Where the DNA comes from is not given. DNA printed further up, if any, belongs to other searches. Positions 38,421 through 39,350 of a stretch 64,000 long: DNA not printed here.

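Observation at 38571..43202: Three tandem NTF2/SnoaL-like paralogs directly upstream of an FeS-less transhydroxylase-like molybdoenzyme, with no FeS beta subunit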

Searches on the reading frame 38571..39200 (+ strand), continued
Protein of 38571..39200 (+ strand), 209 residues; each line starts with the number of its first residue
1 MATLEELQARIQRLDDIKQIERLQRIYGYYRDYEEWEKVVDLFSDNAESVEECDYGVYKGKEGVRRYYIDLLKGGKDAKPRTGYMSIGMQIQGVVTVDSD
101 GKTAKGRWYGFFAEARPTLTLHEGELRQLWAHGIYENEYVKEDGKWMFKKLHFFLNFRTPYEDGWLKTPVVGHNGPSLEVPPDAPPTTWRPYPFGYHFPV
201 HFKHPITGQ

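Call 85: list_cluster_members(proteins=[window:38571-39200:+, window:39831-40439:+, window:40569-43202:+, P0001])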
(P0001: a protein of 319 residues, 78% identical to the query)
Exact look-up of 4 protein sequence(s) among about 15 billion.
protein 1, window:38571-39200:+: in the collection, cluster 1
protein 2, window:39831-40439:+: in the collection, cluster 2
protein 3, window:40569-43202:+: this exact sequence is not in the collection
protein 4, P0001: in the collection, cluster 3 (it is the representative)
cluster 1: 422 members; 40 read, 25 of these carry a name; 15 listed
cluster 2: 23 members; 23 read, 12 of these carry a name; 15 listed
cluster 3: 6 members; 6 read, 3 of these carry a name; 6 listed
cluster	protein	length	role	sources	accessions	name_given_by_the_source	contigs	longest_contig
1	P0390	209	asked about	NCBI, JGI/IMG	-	-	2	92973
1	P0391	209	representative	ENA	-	-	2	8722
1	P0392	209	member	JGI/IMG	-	hypothetical protein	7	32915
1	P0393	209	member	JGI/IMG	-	hypothetical protein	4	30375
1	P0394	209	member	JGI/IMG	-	hypothetical protein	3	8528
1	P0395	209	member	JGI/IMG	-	hypothetical protein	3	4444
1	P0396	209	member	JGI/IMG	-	hypothetical protein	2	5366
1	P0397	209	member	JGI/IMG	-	hypothetical protein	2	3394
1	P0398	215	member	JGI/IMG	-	hypothetical protein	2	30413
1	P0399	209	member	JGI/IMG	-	hypothetical protein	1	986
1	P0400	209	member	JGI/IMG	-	hypothetical protein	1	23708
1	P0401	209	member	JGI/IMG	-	hypothetical protein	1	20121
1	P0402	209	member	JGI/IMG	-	hypothetical protein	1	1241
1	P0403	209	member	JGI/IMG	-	hypothetical protein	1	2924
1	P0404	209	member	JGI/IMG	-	hypothetical protein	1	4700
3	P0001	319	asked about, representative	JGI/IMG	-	hypothetical protein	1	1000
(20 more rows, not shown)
